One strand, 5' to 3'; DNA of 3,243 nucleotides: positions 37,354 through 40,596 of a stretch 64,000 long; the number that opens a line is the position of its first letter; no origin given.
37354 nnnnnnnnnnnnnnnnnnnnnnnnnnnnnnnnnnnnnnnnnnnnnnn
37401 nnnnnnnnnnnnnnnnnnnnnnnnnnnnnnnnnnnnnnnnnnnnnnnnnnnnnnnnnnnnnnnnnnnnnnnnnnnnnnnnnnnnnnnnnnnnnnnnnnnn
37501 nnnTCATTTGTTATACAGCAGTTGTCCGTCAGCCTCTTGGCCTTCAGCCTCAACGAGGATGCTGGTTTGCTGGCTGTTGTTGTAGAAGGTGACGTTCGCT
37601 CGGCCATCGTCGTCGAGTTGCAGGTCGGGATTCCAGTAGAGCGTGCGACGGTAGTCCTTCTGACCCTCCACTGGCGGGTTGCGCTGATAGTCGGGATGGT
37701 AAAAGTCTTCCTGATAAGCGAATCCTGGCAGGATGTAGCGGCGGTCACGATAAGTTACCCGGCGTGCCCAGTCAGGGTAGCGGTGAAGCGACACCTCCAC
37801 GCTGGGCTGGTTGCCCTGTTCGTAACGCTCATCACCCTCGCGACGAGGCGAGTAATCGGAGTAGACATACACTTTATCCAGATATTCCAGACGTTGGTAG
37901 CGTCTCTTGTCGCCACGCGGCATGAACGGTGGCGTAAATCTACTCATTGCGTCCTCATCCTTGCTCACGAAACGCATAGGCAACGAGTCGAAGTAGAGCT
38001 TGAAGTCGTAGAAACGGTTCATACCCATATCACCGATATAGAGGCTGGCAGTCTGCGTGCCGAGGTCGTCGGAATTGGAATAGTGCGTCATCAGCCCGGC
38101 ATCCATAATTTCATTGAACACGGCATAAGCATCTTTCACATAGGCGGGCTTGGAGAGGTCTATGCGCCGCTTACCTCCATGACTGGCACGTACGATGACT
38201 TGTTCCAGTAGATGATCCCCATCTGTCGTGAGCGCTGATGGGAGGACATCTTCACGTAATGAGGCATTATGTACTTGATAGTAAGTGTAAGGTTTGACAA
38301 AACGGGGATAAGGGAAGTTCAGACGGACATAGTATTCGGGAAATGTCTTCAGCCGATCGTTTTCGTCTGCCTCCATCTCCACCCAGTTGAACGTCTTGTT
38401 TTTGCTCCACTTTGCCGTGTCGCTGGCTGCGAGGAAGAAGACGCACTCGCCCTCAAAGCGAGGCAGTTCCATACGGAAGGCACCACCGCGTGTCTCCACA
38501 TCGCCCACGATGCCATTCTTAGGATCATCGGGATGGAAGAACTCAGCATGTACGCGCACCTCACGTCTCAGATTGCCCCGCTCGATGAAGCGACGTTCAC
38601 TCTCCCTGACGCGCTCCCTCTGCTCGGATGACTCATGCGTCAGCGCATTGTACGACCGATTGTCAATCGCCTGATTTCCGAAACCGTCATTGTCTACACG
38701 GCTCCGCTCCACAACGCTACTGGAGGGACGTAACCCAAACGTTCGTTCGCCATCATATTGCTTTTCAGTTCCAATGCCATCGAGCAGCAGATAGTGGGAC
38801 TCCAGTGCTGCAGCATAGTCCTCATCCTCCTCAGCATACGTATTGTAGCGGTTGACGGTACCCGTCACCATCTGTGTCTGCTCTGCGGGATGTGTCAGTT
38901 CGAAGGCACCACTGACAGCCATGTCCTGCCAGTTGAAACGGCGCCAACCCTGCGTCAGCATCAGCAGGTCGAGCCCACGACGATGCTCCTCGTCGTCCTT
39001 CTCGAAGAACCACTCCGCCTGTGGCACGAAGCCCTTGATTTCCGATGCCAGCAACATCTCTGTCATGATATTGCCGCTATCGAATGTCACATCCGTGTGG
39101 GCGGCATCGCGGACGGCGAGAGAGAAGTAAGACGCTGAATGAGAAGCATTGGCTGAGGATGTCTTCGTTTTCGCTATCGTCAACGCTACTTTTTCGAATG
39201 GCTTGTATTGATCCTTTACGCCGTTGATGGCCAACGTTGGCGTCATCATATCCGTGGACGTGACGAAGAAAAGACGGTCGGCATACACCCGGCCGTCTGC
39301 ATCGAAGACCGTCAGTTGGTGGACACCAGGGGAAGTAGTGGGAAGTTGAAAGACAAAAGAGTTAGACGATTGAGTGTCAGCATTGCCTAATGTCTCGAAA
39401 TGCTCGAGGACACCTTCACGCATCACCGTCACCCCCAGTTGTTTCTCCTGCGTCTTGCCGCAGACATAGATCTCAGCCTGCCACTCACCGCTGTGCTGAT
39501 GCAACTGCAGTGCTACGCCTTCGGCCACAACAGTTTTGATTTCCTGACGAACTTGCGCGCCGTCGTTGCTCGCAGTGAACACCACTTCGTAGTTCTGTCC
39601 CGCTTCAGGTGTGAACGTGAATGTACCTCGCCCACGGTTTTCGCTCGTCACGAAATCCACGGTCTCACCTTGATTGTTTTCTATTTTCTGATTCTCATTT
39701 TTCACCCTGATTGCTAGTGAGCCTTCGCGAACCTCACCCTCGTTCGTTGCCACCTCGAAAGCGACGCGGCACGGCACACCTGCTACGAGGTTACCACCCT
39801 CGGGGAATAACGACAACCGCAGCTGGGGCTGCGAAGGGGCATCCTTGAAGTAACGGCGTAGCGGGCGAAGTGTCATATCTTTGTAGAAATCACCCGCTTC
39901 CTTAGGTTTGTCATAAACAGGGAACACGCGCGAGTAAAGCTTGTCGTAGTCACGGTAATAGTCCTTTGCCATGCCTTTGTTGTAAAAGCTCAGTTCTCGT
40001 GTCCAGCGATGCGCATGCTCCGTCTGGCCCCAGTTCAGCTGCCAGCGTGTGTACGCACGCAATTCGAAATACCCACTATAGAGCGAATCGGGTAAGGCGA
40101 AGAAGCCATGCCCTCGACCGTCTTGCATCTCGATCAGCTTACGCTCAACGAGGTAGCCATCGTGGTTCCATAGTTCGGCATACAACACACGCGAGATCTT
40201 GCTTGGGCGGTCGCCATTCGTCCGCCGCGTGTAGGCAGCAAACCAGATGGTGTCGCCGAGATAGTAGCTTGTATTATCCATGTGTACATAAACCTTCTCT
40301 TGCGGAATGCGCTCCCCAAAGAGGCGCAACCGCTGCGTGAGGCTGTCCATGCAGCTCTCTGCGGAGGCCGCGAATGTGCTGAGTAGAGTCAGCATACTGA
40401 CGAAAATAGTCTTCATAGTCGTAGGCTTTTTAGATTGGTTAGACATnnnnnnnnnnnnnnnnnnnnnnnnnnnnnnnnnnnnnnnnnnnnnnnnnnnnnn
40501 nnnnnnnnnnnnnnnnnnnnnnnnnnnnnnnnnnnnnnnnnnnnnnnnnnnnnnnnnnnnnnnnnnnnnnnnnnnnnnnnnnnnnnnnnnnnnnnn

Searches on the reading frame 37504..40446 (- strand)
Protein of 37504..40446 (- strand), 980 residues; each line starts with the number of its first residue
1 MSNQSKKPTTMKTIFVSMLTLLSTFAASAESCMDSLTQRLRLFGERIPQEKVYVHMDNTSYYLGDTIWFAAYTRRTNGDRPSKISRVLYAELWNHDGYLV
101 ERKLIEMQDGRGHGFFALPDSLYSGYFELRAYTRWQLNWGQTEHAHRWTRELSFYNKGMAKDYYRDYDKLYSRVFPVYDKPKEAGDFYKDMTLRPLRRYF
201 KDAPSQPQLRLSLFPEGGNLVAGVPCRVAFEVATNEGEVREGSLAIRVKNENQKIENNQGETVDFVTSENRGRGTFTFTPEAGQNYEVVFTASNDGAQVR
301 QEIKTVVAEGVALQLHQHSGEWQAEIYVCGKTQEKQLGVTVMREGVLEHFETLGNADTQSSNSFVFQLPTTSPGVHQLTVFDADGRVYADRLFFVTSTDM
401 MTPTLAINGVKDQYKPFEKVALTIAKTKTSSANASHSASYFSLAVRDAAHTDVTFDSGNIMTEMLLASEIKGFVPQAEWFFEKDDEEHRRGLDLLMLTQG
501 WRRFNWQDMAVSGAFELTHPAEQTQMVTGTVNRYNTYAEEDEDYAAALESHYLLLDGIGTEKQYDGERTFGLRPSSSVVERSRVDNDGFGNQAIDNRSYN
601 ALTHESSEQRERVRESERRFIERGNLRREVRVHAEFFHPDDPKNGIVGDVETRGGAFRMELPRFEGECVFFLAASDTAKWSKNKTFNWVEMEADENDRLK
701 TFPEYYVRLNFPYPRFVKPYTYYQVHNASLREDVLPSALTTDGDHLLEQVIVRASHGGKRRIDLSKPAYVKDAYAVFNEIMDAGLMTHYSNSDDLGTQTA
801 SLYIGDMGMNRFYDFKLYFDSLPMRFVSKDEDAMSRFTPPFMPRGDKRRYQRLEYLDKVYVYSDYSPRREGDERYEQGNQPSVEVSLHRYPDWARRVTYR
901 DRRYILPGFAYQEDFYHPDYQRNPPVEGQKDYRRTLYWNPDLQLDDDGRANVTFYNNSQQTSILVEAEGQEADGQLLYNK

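Call 3: search_protein_families(library=pfam, proteins=[window:37504-40446:-], max_evalue=0.01)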
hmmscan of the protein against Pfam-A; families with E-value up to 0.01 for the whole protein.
window:37504-40446:- (980 aa): 1 family
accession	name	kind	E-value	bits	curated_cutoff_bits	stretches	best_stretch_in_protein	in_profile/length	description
PF01835.25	MG2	-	0.006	17.4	32.8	0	51-132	1-81/96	MG2 domain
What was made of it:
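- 37504..40446 (-): MG2-like large secreted protein, 970-980 aa, with a Sec signal. It is the conserved downstream partner of the GG protein. Weak Pfam MG2 hit (call 3).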

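Call 4: search_protein_families(library=ncbifam, proteins=[window:37504-40446:-], max_evalue=0.01)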
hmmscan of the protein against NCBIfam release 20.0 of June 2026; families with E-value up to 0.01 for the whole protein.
window:37504-40446:- (980 aa): 0 families

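Call 35: search_solved_structures(query=window:37504-40446:-, max_evalue=1)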
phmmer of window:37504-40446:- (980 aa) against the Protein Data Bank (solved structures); distinct sequences matched with E-value up to 1: 0.

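Call 36: search_protein_families(library=pfam, proteins=[window:37504-40446:-], max_evalue=10)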
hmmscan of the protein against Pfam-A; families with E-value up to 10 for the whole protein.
window:37504-40446:- (980 aa): 3 families
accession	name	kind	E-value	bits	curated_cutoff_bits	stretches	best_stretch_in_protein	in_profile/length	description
PF01835.25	MG2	-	0.006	17.4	32.8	1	51-132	1-81/96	MG2 domain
PF06832.18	BiPBP_C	-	0.041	14.2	26.8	1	366-387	64-85/90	Penicillin-Binding Protein C-terminus Family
PF10681.14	Rot1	-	0.1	12.6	23.2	1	374-432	125-179/209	Chaperone for protein-folding within the ER, fungal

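Call 81: find_homologous_proteins(query=window:37504-40446:-, max_evalue=1e-10)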
Query window:37504-40446:- (980 aa): 3085 proteins with E <= 1e-10 among 8000 candidates; the best 120 are listed.
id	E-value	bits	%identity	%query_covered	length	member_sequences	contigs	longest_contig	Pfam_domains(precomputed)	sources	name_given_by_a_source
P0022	0.0e+0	2260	100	99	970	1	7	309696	-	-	-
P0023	0.0e+0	1472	66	99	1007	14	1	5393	-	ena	-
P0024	0.0e+0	1347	61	99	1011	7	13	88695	-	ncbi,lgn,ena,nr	ncbi:MAG: hypothetical protein ILA06_09905 [Bacteroidaceae bacterium]|nr:hypothetical protein [Bacte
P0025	0.0e+0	1330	61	99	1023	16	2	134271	-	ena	-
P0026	0.0e+0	1324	61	99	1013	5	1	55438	-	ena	-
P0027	0.0e+0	1316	60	99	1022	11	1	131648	-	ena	-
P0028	0.0e+0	1313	61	97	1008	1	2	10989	-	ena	-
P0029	0.0e+0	1297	60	99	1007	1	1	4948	-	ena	-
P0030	0.0e+0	1297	60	99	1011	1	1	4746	-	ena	-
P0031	0.0e+0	1293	59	99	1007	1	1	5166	-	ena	-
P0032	0.0e+0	1292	59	99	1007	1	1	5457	-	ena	-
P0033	0.0e+0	1290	59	98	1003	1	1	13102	-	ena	-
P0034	0.0e+0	1287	60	98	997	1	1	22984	-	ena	-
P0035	0.0e+0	1285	59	99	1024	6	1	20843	-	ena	-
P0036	0.0e+0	1274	58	99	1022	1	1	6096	-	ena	-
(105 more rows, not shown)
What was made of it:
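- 37504..40446 (-): The family has more than 3000 members (call 81).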

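Call 82: find_encoding_contigs(protein=P0024, flank=10000, max_places=2)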
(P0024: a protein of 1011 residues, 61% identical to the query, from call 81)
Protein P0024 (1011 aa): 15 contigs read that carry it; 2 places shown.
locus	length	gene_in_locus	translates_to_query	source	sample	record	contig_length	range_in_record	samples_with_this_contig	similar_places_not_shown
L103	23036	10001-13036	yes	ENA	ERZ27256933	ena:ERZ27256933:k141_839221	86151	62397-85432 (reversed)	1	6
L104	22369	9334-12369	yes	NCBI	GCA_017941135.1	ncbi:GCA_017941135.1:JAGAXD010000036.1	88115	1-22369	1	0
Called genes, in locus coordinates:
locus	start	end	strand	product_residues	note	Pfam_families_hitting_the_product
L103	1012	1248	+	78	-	-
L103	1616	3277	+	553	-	-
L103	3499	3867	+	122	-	-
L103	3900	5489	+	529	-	PF07884:VKOR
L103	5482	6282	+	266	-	PF01755:Glyco_transf_25 (faint)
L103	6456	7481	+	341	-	PF08241:Methyltransf_11, PF13649:Methyltransf_25 (weak)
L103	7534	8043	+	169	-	-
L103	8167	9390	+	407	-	-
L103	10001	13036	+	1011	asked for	-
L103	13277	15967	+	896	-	PF14905:OMP_b-brl_3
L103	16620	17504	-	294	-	-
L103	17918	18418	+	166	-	-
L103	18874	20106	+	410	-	PF00733:Asn_synthase (faint), PF03054:tRNA_Me_trans, PF20259:tRNA_Me_trans_M, PF20258:tRNA_Me_trans_C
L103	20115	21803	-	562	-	PF07719:TPR_2 (faint), PF13424:TPR_12 (faint)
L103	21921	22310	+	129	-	-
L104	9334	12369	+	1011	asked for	-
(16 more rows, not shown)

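Call 83: find_encoding_contigs(protein=P0025, flank=10000, max_places=2)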
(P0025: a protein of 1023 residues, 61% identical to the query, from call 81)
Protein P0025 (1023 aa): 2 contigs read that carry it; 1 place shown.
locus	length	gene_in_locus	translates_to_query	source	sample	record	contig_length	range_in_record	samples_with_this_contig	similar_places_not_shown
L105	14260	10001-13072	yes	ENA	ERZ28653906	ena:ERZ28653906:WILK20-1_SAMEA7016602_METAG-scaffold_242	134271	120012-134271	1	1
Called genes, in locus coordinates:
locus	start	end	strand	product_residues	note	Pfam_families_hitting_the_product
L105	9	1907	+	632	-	PF00009:GTP_EFTU, PF01926:MMR_HSR1 (faint), PF03144:GTP_EFTU_D2, PF22042:EF-G_D2, PF00679:EFG_C, PF21018:BipA_C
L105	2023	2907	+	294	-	PF04228:Zn_peptidase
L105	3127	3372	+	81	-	-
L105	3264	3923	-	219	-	-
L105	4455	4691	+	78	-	-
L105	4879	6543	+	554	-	-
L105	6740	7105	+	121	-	-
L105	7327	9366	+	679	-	PF13649:Methyltransf_25 (faint), PF08241:Methyltransf_11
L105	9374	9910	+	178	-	-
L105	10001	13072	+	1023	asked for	-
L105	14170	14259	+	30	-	?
